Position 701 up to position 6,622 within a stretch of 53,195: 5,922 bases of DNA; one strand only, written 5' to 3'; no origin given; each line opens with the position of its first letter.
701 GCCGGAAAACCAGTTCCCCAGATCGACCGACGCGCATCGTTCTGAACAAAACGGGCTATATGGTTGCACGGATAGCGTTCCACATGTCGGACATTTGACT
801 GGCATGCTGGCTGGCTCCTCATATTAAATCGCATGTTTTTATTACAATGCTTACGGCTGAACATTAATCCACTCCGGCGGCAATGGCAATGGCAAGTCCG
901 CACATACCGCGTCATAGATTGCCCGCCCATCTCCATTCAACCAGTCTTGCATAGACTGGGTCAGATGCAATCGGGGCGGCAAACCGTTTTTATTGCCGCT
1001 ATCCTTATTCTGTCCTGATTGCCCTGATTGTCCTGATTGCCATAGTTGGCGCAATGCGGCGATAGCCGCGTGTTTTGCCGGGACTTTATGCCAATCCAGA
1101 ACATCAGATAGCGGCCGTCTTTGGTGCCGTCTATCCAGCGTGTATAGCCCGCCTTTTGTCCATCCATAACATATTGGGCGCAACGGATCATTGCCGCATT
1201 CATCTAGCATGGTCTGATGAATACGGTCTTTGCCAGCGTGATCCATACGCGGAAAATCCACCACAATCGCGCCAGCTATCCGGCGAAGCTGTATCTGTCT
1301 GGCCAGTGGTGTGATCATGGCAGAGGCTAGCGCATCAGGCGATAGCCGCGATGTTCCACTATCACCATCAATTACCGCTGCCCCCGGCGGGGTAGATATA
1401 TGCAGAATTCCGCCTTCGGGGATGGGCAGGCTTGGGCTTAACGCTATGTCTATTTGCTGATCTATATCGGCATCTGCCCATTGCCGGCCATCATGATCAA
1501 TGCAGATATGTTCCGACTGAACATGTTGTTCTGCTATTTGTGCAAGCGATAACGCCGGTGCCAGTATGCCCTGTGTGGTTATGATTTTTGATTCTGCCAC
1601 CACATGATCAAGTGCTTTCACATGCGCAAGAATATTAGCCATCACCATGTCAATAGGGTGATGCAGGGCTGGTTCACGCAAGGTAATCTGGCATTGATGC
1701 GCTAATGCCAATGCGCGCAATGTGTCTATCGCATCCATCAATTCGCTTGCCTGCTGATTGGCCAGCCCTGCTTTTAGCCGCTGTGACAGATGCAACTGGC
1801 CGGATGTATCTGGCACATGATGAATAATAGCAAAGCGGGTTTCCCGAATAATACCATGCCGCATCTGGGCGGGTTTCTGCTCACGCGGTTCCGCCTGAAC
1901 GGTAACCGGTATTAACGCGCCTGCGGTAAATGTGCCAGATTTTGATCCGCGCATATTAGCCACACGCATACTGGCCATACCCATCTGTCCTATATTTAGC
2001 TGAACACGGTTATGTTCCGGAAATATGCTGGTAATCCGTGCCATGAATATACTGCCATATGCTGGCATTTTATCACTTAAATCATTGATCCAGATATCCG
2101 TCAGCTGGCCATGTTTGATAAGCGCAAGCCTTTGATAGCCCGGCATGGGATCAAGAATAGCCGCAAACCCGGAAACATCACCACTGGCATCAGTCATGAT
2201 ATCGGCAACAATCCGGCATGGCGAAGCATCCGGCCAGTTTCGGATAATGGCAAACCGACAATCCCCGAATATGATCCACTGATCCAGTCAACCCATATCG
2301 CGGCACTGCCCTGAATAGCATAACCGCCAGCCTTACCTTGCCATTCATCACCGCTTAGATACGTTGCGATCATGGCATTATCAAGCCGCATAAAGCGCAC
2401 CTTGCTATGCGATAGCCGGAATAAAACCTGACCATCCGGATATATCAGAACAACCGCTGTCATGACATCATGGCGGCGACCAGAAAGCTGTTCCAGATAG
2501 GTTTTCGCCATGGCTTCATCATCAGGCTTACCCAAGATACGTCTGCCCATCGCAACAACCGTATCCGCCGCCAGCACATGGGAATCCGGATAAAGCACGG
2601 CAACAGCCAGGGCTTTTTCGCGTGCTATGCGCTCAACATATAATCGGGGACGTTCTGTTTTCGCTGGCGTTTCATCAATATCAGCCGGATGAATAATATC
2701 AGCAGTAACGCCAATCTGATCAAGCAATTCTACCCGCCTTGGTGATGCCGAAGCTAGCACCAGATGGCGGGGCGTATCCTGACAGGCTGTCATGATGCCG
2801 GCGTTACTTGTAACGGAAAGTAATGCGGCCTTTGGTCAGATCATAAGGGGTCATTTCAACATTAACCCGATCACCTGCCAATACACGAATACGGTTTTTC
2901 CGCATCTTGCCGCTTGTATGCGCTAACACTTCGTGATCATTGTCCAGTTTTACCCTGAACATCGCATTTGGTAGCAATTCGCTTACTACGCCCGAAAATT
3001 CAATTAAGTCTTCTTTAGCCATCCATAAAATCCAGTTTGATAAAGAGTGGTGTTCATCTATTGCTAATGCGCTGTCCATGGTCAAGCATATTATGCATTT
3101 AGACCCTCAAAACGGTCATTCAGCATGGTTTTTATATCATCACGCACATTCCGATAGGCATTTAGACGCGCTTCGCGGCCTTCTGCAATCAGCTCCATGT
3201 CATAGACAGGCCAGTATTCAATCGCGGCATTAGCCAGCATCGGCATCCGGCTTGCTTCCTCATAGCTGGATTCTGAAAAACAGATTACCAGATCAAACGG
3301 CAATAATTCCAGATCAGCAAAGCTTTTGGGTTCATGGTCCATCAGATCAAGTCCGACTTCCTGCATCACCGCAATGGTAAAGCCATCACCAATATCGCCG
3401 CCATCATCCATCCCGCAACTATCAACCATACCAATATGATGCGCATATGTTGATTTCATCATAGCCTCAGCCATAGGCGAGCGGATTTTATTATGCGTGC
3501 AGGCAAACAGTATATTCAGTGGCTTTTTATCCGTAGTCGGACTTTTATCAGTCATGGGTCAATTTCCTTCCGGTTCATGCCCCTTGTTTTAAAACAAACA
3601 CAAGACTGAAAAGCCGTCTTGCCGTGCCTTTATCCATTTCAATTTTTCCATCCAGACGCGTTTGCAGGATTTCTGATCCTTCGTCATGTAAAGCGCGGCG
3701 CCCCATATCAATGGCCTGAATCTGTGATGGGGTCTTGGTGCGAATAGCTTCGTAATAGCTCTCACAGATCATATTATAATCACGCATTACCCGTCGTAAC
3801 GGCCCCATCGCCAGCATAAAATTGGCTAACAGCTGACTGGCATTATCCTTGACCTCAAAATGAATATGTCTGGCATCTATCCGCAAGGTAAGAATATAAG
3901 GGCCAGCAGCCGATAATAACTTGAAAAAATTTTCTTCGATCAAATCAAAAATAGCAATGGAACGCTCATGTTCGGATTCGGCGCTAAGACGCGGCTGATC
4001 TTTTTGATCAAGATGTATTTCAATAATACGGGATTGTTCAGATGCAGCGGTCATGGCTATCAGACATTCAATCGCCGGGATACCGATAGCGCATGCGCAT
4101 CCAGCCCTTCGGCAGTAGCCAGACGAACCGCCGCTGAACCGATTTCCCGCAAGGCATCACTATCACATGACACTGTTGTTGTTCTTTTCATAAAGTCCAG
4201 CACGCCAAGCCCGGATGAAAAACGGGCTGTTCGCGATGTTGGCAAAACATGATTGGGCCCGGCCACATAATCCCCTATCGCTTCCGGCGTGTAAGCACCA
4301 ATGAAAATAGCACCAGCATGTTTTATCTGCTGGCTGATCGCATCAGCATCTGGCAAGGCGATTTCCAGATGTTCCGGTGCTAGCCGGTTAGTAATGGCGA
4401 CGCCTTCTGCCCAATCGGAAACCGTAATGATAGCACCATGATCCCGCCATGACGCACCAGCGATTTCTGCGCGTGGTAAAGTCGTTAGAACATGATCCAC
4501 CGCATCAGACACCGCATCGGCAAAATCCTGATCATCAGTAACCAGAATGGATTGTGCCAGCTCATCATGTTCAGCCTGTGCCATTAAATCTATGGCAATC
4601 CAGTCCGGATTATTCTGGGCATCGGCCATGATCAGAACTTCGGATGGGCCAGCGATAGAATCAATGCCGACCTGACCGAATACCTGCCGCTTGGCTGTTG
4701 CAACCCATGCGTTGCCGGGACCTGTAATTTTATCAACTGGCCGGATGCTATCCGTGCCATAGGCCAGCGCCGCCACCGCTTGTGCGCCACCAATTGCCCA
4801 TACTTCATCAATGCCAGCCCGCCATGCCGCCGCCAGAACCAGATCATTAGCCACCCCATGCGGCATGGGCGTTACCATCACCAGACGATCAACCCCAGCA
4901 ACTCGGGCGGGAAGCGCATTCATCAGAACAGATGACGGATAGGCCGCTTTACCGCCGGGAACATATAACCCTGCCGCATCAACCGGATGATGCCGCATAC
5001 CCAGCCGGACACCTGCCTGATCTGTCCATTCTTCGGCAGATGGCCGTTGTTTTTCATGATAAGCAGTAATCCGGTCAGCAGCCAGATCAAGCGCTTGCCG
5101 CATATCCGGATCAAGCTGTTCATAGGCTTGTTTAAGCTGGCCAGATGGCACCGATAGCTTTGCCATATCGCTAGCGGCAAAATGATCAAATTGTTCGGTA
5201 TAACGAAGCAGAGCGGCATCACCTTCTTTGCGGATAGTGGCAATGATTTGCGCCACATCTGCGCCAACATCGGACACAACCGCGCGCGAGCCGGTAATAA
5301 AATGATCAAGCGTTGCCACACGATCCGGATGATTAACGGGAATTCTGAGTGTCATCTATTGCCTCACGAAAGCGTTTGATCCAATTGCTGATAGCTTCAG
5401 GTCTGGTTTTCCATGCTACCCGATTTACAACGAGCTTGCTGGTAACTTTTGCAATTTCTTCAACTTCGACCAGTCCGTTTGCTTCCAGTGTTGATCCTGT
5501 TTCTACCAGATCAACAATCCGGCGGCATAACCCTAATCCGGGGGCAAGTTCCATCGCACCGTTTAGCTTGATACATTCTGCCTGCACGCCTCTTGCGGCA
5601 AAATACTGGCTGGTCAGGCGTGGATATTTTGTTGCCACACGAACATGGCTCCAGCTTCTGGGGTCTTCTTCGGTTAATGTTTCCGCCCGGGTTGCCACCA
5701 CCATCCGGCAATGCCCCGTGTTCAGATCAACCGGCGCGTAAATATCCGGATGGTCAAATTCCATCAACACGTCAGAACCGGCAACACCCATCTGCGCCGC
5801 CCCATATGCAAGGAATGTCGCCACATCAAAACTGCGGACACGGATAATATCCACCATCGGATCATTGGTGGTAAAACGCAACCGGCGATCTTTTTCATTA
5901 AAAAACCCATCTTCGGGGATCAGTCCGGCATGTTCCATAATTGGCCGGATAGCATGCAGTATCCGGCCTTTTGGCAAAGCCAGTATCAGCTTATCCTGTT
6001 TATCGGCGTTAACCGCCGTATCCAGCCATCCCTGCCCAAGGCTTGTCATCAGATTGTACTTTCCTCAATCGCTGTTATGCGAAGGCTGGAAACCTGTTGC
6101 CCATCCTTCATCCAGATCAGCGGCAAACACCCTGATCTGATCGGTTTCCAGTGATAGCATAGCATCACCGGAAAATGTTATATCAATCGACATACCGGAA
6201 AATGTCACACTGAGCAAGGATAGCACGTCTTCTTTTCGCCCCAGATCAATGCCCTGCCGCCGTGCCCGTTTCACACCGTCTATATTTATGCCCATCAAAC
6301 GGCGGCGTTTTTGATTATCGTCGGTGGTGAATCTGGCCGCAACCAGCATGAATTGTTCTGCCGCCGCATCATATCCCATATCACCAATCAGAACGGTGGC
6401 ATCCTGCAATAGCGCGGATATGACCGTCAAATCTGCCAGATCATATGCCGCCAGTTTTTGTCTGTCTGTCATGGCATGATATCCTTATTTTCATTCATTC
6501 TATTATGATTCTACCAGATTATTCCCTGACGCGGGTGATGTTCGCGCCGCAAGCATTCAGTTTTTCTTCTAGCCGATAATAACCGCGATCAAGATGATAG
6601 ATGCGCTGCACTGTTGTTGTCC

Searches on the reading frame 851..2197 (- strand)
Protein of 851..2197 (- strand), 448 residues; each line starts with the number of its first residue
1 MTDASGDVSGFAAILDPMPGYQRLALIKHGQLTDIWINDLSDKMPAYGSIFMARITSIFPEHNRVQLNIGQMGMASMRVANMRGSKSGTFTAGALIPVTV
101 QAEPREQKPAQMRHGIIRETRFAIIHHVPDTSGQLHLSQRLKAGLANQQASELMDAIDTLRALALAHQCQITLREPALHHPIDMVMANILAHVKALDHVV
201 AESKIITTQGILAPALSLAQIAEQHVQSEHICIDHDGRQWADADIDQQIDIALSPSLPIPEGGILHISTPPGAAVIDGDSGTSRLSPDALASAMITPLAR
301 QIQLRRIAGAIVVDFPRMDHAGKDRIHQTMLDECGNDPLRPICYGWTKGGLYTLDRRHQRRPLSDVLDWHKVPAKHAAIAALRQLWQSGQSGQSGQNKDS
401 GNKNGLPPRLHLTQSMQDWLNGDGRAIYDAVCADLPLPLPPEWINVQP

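Call 21: search_protein_families(library=pfam, proteins=[window:851-2197:-], max_evalue=0.0001)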
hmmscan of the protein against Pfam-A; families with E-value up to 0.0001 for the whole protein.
window:851-2197:- (448 aa): 1 family
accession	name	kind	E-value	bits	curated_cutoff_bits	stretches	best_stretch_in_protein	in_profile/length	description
PF10150.14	RNase_E_G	-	6e-11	42.7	25.5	1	220-357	124-268/270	Ribonuclease E/G family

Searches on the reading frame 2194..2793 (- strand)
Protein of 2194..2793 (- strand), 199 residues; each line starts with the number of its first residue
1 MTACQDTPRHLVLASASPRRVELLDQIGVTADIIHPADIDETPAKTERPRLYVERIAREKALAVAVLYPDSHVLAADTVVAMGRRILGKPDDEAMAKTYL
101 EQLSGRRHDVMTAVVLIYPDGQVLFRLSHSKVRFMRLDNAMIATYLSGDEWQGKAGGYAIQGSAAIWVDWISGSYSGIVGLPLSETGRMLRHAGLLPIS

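Call 21: search_protein_families(library=pfam, proteins=[window:2194-2793:-], max_evalue=0.0001)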
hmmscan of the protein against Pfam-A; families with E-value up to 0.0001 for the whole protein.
window:2194-2793:- (199 aa): 1 family
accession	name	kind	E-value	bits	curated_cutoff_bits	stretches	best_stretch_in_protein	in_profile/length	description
PF02545.19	Maf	-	5.6e-55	186.4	27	1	10-192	1-186/187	Maf-like protein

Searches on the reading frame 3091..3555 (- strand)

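Call 90: search_protein_families(library=pfam, proteins=[window:3091-3555:-], max_evalue=0.001)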
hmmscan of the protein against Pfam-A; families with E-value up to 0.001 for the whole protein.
window:3091-3555:- (154 aa): 1 family
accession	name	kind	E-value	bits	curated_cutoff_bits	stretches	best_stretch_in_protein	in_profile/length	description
PF01451.26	LMWPc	-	1.8e-14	54.6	23.2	1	15-145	1-140/144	Low molecular weight phosphotyrosine protein phosphatase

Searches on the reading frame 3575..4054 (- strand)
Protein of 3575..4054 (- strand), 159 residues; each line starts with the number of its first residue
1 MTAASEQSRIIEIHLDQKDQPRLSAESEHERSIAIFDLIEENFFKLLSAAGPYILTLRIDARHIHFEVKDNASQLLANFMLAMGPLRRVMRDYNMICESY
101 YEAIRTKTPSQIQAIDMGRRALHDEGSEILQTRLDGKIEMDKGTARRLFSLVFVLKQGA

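Call 90: search_protein_families(library=pfam, proteins=[window:3575-4054:-], max_evalue=0.001)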
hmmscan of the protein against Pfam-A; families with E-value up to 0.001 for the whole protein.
window:3575-4054:- (159 aa): 1 family
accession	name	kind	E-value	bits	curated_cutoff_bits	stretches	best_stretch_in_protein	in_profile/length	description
PF06793.17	UPF0262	-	1.5e-60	204.2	25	1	8-156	2-151/153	Uncharacterised protein family (UPF0262)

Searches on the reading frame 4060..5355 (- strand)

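Call 21: search_protein_families(library=pfam, proteins=[window:4060-5355:-], max_evalue=0.0001)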
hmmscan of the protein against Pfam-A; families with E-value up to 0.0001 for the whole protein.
window:4060-5355:- (431 aa): 1 family
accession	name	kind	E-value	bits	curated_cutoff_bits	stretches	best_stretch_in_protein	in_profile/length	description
PF00815.25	Histidinol_dh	-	6.2e-167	556.2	27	1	27-429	8-411/411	Histidinol dehydrogenase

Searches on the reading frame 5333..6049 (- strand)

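Call 21: search_protein_families(library=pfam, proteins=[window:5333-6049:-], max_evalue=0.0001)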
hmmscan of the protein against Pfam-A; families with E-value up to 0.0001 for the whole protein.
window:5333-6049:- (238 aa): 1 family
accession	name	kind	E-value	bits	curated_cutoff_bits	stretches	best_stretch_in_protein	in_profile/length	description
PF01634.23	HisG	-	5.6e-48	163.3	25.5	1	72-228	1-157/158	ATP phosphoribosyltransferase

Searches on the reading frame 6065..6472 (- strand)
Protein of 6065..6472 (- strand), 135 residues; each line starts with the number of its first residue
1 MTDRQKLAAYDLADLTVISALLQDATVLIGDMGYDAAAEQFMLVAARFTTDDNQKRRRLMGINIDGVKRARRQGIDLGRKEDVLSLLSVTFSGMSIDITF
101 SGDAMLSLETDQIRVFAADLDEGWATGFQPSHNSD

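Call 90: search_protein_families(library=pfam, proteins=[window:6065-6472:-], max_evalue=0.001)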
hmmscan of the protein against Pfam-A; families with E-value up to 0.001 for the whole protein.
window:6065-6472:- (135 aa): 1 family
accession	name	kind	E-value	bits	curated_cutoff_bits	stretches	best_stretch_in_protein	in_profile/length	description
PF11164.13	DUF2948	-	2.6e-28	99.1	25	1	6-132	2-139/139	Protein of unknown function (DUF2948)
